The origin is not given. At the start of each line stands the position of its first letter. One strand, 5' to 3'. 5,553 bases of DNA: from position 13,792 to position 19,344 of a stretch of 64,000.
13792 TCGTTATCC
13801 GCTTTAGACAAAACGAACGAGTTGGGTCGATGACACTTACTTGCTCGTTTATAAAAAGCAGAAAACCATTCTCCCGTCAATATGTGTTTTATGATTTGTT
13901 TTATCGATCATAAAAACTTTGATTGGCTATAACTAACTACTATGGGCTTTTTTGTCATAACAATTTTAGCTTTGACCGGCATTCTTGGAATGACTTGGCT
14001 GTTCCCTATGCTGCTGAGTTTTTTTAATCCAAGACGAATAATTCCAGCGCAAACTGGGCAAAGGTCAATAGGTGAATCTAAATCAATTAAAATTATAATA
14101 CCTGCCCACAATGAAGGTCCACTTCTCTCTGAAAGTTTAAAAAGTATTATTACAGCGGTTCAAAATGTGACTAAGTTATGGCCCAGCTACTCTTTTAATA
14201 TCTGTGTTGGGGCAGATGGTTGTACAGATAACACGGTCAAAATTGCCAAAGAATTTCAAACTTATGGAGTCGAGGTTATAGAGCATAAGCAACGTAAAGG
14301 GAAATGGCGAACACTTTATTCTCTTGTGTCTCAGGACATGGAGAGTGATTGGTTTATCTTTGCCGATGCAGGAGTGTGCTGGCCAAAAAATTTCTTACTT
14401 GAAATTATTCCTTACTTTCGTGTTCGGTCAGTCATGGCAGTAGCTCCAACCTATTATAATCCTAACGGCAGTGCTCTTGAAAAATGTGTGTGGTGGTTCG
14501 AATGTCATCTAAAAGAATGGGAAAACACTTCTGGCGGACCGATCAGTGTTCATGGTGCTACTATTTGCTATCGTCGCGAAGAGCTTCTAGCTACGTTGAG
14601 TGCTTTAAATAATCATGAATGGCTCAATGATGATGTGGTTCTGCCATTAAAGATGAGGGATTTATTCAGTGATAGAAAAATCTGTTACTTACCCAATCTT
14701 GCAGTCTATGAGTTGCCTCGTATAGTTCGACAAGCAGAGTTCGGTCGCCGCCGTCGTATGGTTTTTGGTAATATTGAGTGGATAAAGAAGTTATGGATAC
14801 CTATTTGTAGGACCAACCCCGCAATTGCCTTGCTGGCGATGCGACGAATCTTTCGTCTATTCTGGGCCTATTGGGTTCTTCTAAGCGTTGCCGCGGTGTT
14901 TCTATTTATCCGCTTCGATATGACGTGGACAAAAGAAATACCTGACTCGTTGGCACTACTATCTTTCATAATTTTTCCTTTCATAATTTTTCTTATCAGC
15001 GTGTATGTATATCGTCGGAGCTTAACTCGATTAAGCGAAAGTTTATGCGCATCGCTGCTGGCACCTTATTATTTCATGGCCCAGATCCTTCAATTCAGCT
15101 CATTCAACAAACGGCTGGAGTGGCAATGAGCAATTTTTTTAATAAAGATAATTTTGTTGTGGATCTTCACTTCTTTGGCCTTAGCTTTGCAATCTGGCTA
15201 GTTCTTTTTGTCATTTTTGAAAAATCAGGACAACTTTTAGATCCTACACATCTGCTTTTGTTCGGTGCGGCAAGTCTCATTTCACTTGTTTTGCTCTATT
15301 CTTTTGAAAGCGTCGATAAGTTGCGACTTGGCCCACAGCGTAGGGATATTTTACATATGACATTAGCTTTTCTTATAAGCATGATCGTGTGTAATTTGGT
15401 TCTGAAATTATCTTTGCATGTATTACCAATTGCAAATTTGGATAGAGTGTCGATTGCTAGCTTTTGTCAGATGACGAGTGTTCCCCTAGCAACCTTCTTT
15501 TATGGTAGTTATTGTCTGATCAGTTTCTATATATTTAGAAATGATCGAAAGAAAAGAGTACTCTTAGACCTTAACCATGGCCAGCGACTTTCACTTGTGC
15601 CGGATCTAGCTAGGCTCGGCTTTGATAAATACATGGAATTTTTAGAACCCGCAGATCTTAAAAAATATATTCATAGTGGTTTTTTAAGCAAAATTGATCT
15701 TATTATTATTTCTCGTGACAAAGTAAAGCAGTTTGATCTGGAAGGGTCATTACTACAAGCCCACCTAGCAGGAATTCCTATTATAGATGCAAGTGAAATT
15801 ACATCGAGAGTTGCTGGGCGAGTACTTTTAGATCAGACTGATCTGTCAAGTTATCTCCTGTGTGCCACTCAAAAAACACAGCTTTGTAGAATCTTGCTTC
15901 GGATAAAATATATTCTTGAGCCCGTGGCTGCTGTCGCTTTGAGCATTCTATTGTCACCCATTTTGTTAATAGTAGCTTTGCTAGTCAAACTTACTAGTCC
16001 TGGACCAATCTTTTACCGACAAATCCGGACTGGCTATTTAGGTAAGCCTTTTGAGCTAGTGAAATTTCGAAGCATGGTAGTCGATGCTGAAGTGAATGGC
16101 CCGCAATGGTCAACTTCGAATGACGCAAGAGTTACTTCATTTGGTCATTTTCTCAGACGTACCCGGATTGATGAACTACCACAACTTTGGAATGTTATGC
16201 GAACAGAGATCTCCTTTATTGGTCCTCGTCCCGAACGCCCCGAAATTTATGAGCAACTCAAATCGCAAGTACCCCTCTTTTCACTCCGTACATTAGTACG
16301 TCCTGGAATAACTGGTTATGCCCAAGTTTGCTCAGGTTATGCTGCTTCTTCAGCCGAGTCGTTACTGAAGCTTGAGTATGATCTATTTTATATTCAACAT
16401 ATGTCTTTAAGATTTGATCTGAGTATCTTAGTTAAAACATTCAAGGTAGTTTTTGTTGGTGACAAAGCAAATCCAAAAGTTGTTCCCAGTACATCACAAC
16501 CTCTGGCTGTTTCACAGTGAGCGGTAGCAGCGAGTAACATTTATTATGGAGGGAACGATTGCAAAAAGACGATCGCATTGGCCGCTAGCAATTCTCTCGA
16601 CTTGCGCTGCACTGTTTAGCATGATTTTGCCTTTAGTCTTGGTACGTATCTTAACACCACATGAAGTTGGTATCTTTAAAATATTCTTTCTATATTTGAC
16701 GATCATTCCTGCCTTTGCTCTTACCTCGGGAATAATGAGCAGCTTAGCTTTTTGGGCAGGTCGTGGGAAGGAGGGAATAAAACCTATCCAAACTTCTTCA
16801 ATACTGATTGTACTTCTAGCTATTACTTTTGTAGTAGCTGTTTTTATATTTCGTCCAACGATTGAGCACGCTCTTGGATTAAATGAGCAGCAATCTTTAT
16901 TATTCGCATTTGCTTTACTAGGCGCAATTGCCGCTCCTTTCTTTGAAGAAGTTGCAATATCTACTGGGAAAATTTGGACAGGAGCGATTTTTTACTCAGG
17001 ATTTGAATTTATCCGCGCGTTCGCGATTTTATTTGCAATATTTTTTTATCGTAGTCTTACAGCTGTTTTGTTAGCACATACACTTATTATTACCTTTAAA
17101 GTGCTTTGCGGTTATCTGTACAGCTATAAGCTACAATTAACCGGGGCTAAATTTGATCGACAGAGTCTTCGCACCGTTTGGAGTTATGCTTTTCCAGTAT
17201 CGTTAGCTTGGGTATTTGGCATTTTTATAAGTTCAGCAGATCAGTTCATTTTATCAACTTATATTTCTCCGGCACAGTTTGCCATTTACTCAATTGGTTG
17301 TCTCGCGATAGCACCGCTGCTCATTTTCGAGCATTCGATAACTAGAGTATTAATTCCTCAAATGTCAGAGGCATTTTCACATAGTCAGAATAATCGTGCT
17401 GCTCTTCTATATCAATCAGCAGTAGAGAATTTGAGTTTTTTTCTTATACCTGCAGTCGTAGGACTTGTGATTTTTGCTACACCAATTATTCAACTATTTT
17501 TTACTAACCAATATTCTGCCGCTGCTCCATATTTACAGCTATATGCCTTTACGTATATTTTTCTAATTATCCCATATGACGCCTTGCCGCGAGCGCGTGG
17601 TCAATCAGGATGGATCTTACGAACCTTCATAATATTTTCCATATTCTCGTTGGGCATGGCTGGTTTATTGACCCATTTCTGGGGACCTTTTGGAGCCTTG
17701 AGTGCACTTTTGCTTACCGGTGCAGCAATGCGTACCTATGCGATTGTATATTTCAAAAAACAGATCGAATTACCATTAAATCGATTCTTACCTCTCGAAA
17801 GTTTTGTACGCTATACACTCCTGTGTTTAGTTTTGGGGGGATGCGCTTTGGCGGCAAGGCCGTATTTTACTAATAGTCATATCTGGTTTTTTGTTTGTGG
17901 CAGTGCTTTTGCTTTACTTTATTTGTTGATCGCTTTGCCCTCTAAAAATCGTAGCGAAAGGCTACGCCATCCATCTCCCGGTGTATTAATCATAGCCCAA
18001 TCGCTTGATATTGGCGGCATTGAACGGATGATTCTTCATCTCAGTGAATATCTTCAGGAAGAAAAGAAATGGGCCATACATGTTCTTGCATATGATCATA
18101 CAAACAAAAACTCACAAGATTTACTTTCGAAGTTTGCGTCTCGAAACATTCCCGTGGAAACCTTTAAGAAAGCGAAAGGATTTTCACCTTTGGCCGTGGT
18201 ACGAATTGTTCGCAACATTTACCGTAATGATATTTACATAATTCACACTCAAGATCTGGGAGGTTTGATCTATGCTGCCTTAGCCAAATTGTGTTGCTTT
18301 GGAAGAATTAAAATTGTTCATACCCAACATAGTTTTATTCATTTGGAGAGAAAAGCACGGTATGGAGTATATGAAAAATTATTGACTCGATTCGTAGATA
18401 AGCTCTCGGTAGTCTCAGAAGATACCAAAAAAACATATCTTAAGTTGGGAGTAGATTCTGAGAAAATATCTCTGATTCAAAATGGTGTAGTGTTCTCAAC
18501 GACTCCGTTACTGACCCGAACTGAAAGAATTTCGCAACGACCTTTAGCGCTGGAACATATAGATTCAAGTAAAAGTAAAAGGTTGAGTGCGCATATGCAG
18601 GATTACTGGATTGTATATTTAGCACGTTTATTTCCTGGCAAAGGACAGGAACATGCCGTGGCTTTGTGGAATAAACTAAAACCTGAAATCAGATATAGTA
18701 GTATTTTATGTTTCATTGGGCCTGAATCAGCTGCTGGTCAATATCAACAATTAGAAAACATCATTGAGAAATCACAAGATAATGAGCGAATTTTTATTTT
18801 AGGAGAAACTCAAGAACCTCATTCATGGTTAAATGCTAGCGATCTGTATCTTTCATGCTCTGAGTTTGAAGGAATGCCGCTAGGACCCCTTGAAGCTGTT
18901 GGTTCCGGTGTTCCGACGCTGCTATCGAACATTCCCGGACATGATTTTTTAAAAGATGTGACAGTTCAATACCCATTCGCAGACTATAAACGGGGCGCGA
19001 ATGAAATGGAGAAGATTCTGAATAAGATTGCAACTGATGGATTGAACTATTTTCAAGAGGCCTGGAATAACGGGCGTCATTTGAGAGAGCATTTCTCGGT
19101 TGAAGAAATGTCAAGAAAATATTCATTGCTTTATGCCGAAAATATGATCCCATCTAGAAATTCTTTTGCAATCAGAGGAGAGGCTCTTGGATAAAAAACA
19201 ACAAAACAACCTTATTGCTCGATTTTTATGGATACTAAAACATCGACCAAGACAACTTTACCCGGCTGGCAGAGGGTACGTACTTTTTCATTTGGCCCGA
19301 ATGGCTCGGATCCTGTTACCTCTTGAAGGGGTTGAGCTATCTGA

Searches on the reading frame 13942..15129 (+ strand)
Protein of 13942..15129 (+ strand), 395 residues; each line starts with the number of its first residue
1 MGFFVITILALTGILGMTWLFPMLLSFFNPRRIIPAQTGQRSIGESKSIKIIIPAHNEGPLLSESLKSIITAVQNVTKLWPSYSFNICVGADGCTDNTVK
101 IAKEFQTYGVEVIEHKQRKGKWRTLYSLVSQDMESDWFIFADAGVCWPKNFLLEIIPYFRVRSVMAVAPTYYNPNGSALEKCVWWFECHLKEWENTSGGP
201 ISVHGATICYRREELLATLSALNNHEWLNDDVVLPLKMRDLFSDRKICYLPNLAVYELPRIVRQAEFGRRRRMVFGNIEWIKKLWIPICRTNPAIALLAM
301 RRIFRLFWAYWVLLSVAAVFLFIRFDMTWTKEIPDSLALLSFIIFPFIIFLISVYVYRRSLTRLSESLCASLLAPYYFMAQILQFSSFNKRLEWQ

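Call 54: search_protein_families(library=pfam, proteins=[window:13942-15129:+], max_evalue=0.00001)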
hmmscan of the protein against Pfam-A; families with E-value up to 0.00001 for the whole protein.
window:13942-15129:+ (395 aa): 2 families
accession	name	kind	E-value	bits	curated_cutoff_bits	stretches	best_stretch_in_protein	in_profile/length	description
PF00535.33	Glycos_transf_2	-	4e-16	59.8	23.3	1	51-177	2-122/168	Glycosyl transferase family 2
PF13641.12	Glyco_tranf_2_3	-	1.9e-09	38.3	27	1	49-271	3-225/230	Glycosyltransferase like family 2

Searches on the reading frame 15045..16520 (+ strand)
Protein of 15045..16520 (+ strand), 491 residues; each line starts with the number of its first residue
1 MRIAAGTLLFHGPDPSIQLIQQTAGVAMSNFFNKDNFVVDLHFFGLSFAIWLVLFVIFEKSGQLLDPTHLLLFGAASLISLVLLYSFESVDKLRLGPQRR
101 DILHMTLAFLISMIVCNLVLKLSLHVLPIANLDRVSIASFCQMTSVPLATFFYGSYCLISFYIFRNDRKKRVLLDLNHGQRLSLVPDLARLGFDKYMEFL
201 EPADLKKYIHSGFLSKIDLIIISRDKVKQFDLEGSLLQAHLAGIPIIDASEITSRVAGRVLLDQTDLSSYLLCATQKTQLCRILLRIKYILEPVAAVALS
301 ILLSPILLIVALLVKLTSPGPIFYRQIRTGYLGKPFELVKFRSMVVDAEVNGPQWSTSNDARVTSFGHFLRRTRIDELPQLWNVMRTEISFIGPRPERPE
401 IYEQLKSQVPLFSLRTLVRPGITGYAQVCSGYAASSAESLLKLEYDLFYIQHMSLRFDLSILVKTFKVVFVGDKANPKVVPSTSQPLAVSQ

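Call 54: search_protein_families(library=pfam, proteins=[window:15045-16520:+], max_evalue=0.00001)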
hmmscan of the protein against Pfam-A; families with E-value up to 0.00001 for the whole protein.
window:15045-16520:+ (491 aa): 1 family
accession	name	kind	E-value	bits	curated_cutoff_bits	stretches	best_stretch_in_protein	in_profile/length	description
PF02397.22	Bac_transf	-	6.7e-61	205.4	27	1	288-470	1-178/179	Bacterial sugar transferase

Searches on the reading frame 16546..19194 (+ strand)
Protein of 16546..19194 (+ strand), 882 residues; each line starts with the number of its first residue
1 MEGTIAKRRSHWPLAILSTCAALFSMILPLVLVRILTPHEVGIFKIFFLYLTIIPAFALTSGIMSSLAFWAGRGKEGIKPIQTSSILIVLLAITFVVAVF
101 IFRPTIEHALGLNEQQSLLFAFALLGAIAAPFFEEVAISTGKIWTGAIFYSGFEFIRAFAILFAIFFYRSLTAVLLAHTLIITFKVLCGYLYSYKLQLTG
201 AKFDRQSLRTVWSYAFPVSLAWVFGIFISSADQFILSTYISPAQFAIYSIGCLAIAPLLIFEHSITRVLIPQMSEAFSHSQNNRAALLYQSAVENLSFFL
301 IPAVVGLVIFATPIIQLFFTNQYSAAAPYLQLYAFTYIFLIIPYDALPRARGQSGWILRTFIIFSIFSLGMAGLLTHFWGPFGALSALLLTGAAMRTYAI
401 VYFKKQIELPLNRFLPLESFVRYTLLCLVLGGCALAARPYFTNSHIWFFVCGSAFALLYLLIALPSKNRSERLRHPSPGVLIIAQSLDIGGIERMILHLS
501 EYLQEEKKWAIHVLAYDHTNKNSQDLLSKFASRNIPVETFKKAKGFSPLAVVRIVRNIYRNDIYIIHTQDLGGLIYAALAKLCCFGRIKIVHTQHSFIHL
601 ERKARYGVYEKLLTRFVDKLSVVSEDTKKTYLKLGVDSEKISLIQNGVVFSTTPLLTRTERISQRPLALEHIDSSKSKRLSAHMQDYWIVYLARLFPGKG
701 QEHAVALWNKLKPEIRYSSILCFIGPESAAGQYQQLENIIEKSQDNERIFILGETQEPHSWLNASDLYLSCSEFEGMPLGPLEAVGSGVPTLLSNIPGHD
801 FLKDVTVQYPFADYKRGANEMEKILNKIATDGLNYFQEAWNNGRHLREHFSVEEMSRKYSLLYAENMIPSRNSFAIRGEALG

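Call 54: search_protein_families(library=pfam, proteins=[window:16546-19194:+], max_evalue=0.00001)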
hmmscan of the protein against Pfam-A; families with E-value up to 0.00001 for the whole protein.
window:16546-19194:+ (882 aa): 5 families
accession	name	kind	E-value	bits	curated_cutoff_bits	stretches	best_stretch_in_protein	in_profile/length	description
PF13439.12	Glyco_transf_4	-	2.2e-21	77.1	28.5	1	489-648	1-166/170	Glycosyltransferase Family 4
PF00534.26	Glycos_transf_1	-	1.6e-14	54.2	26.4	1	680-799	9-127/172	Glycosyl transferases group 1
PF13440.11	Polysacc_synt_3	-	2.8e-14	53.5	23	1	31-327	1-292/293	Polysaccharide biosynthesis protein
PF13692.12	Glyco_trans_1_4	-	4.6e-11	43.6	27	1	688-824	3-139/142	Glycosyl transferases group 1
PF13579.12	Glyco_trans_4_4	-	2e-09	38.4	29.7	1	490-647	1-158/158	Glycosyl transferase 4-like domain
